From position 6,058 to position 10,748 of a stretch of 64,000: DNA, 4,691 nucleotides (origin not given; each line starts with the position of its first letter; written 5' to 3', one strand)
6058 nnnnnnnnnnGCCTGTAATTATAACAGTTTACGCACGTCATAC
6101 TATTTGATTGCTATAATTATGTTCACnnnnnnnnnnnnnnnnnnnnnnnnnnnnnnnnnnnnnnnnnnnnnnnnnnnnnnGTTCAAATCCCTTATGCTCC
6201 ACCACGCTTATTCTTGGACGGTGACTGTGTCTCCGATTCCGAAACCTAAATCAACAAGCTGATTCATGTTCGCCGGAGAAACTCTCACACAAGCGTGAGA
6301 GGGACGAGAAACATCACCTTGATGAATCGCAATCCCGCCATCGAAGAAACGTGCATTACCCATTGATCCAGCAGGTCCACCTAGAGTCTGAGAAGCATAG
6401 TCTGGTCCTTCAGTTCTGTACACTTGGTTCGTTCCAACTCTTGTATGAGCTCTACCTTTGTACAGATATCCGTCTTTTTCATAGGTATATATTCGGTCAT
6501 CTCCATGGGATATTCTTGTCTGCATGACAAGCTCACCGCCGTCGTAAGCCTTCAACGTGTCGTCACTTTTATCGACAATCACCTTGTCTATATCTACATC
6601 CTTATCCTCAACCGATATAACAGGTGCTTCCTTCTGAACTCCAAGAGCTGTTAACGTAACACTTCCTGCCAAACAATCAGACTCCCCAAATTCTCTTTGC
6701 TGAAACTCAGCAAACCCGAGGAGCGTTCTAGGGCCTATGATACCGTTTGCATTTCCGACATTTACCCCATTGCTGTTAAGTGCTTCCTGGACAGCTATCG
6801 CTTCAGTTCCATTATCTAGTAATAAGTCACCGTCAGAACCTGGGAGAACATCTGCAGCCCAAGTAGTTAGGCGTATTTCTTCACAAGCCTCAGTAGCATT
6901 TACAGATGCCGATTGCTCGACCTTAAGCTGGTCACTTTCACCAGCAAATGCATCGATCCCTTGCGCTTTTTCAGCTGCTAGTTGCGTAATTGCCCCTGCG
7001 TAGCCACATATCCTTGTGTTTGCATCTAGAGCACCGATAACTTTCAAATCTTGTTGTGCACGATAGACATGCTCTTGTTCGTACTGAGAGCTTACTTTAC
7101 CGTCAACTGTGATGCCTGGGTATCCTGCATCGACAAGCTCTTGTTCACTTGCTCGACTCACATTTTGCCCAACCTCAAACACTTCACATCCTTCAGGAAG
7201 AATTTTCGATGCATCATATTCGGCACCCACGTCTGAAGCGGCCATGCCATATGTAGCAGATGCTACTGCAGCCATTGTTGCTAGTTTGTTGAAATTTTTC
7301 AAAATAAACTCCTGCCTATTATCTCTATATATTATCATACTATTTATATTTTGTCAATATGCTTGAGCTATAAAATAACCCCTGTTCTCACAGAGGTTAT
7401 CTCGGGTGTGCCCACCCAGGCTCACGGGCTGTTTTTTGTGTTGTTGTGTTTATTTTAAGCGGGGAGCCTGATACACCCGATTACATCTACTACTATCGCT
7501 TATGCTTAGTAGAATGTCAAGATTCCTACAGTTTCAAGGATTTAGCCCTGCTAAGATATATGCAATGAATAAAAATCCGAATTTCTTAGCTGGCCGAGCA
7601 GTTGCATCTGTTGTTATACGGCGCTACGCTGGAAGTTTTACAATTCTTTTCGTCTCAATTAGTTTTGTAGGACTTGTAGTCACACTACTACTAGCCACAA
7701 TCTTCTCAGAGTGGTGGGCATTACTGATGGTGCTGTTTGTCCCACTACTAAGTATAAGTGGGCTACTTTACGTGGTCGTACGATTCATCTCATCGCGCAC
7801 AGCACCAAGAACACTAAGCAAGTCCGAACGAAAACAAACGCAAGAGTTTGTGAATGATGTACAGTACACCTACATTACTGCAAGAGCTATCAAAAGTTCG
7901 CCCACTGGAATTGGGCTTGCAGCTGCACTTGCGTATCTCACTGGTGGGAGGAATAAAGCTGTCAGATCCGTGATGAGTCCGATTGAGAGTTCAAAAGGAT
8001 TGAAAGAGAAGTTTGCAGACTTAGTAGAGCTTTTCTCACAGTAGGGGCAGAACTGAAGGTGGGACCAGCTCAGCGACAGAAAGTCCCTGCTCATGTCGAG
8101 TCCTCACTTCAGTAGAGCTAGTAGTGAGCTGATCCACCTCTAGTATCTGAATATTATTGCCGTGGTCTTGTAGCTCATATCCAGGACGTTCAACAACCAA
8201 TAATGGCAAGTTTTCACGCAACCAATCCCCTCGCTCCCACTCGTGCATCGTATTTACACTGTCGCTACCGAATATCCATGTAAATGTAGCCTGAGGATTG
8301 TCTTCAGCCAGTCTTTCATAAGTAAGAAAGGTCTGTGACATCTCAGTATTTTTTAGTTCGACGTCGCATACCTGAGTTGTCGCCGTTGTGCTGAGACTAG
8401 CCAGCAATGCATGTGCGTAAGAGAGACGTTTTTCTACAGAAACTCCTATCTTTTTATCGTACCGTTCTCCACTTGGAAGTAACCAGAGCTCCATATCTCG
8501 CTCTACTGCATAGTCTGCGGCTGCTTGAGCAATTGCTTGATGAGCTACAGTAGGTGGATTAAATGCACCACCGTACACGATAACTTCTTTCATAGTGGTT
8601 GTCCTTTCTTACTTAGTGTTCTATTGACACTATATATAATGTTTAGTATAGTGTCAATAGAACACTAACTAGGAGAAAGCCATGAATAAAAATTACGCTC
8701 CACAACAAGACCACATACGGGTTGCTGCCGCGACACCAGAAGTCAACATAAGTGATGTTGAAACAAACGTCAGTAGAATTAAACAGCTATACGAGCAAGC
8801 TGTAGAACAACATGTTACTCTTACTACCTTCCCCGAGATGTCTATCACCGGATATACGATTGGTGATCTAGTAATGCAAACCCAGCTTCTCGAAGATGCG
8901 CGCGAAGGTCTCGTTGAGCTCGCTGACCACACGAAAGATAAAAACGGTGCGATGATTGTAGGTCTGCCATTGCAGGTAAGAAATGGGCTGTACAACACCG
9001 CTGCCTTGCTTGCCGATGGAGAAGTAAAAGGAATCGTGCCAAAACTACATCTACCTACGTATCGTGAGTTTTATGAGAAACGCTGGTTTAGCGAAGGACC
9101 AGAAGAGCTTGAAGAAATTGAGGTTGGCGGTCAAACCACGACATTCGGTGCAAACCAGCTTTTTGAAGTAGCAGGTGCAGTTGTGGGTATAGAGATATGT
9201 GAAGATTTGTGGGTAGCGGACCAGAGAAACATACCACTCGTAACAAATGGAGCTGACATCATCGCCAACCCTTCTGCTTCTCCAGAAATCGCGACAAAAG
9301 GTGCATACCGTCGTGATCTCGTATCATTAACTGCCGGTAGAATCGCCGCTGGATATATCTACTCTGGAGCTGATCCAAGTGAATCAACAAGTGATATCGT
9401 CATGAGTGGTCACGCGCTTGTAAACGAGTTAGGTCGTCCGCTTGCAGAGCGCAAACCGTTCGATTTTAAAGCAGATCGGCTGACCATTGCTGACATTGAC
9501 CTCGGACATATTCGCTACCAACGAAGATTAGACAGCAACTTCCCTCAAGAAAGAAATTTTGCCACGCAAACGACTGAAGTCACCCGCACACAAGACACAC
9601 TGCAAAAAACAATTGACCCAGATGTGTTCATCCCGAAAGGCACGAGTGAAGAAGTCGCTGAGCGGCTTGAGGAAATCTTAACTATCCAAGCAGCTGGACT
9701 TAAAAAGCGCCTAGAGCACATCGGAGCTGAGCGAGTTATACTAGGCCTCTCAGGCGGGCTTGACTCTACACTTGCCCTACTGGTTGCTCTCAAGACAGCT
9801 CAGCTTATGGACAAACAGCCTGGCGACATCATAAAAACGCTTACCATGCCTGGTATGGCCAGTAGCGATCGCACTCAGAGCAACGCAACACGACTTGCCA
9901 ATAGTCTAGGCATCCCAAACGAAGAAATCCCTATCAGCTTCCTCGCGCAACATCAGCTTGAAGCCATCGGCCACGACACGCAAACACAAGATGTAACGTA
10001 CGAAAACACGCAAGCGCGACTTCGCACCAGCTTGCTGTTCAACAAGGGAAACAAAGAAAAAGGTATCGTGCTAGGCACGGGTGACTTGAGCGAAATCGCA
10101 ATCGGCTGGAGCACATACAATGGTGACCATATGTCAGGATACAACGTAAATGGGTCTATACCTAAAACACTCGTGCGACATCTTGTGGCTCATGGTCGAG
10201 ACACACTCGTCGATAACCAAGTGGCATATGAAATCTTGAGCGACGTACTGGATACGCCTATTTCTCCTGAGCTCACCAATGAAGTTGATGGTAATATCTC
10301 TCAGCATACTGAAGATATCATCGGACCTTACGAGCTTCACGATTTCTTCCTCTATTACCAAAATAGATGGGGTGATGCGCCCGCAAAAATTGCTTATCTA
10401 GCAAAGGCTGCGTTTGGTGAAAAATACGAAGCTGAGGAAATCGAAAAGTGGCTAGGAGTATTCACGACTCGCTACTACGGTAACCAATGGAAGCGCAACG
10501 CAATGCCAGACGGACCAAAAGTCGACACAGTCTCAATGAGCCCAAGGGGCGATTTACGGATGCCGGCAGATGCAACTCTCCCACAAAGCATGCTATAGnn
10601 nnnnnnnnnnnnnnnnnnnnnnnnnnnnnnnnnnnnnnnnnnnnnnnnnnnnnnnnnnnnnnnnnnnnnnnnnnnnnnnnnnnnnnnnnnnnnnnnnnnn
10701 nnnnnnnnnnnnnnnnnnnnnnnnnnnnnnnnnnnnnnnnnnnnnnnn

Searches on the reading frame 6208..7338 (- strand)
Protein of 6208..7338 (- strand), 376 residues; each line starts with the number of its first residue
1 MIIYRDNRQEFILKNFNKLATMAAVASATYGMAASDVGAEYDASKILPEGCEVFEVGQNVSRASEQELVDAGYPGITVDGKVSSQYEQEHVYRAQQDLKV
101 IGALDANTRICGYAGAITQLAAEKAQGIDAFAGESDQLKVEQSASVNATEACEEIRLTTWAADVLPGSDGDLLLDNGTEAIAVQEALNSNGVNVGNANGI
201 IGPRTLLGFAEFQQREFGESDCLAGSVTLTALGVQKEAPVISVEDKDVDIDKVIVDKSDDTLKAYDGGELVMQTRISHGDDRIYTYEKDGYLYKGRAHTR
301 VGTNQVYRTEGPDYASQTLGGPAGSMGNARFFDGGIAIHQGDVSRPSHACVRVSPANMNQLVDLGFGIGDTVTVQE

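Call 45: search_protein_families(library=pfam, proteins=[window:6208-7338:-])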
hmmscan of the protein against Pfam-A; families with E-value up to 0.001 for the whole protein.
window:6208-7338:- (376 aa): 2 families
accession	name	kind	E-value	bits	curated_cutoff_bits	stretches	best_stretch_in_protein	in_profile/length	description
PF03734.19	YkuD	-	6.3e-11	43.5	23.4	1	252-364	3-137/146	L,D-transpeptidase catalytic domain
PF01471.23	PG_binding_1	-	1e-06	29.3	23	1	177-232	2-57/57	Putative peptidoglycan binding domain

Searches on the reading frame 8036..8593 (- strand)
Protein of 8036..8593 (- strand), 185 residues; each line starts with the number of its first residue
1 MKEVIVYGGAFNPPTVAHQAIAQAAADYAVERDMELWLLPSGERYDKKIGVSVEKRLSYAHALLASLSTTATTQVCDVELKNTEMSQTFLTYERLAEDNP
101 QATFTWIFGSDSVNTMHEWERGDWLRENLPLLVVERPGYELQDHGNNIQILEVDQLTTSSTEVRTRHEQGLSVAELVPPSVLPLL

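Call 7: search_protein_families(library=pfam, proteins=[window:8036-8593:-])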
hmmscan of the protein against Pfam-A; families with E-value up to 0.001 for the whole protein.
window:8036-8593:- (185 aa): 1 family
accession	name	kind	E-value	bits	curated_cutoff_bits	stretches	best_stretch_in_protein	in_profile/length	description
PF01467.32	CTP_transf_like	-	2.9e-11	44.2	21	1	6-166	1-133/133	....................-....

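Call 8: search_protein_families(library=ncbifam, proteins=[window:8036-8593:-])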
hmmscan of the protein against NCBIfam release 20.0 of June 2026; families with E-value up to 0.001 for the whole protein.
window:8036-8593:- (185 aa): 11 families
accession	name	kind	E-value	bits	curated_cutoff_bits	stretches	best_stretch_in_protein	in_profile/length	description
TIGR00482.1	TIGR00482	equivalog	5.1e-29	101.7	112.45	1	6-182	1-185/194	nicotinate (nicotinamide) nucleotide adenylyltransferase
NF000840.1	PRK00071.1-3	equivalog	2.3e-24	86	150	1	2-182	6-189/201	nicotinate-nucleotide adenylyltransferase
NF000841.0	PRK00071.1-4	equivalog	3.9e-21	75.7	197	1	1-182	6-183/194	nicotinate-nucleotide adenylyltransferase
NF005519.0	PRK07152.1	equivalog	2.3e-20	72.9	315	1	3-170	2-168/361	nicotinate-nucleotide adenylyltransferase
NF000843.0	PRK00071.2-2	equivalog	3.2e-18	66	240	1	4-142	14-147/212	nicotinate-nucleotide adenylyltransferase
NF000839.0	PRK00071.1-1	equivalog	4.9e-18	65.8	187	1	5-144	9-145/219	nicotinate-nucleotide adenylyltransferase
NF000845.0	PRK00071.2-4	equivalog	1.4e-15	57.2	210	1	4-142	10-143/197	nicotinate-nucleotide adenylyltransferase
NF005410.0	PRK06973.1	equivalog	1.7e-14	53.6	214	1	5-149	25-169/243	nicotinate-nucleotide adenylyltransferase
NF000846.0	PRK00071.2-5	equivalog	1.1e-12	47.9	329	1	6-142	23-154/210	nicotinate-nucleotide adenylyltransferase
NF000842.0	PRK00071.2-1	equivalog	1.3e-12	47.7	167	1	2-171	2-169/191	nicotinate-nucleotide adenylyltransferase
NF006479.0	PRK08887.1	equivalog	1.1e-08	35.2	164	1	1-134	1-131/174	nicotinate-nicotinamide nucleotide adenylyltransferase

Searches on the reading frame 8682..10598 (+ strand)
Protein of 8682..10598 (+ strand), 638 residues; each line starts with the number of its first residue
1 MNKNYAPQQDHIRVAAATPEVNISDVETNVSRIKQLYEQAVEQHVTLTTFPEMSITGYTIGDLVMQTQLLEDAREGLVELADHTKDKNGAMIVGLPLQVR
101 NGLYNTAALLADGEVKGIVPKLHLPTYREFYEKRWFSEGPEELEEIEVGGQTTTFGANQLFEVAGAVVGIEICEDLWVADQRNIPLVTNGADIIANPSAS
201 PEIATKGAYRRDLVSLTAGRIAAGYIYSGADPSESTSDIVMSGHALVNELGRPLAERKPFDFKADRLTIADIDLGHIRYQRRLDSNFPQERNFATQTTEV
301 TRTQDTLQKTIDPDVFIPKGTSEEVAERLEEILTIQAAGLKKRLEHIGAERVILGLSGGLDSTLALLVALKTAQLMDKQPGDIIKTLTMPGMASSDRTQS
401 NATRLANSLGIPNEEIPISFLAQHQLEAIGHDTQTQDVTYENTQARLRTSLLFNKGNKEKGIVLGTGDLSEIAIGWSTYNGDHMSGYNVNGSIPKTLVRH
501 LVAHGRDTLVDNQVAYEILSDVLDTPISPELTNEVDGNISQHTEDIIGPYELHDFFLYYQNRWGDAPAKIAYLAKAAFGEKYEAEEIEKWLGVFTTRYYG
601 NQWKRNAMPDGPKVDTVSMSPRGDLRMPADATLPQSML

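Call 7: search_protein_families(library=pfam, proteins=[window:8682-10598:+])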
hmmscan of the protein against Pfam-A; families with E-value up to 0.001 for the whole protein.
window:8682-10598:+ (638 aa): 2 families
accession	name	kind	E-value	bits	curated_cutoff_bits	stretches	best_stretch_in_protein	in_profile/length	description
PF02540.23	NAD_synthase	-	1.9e-28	99.7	21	1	338-504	7-165/242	NAD synthase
PF00795.27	CN_hydrolase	-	5e-21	75.6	23.2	1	13-278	1-252/256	Carbon-nitrogen hydrolase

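Call 8: search_protein_families(library=ncbifam, proteins=[window:8682-10598:+])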
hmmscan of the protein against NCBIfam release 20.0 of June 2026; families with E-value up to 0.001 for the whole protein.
window:8682-10598:+ (638 aa): 11 families
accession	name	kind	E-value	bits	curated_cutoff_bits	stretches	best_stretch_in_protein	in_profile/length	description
NF002730.0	PRK02628.1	equivalog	2.9e-211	703.2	473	1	6-632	7-662/677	NAD(+) synthase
NF010588.0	PRK13981.1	equivalog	2.2e-75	254.1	479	1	10-619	3-530/546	NAD+ synthase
NF010587.0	PRK13980.1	equivalog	1.6e-26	93.1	255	1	335-503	17-176/267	NAD+ synthase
TIGR00552.1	nadE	equivalog_domain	1.5e-25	89.8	63.65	1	339-504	12-173/251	NAD(+) synthase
NF001979.1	PRK00768.1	equivalog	4.6e-08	32.9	250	1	337-485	25-177/266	NAD(+) synthase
TIGR03381.1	agmatine_aguB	equivalog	6.5e-08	32.2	410.25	1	14-200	3-176/279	N-carbamoylputrescine amidase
NF002048.0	PRK00876.1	subfamily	3.7e-07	29.3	313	1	339-420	26-102/330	NAD(+) synthase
NF040852.1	nitrile_Arch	equivalog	4.7e-07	29.2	500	1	13-199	2-171/262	nitrilase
NF033621.1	de_GSH_amidase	exception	6.8e-06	25.6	355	1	24-213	11-185/260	deaminated glutathione amidase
TIGR00364.1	TIGR00364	equivalog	0.00052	19.6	150.3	1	353-444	2-85/201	7-cyano-7-deazaguanine synthase QueC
TIGR00268.2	TIGR00268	equivalog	0.00078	18.8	150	0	339-427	5-85/259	ATP-dependent sacrificial sulfur transferase LarE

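Call 52: list_cluster_members(proteins=[P0001, window:8682-10598:+])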
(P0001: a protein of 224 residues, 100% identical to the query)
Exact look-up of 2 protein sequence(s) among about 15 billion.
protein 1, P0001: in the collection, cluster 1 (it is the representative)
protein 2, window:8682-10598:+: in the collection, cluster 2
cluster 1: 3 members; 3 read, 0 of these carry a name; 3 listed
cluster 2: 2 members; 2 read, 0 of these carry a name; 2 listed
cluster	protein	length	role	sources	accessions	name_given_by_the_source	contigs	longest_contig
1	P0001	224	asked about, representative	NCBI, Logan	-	-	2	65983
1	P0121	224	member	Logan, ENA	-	-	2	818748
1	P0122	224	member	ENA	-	-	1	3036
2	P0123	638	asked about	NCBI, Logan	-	-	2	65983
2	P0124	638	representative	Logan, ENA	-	-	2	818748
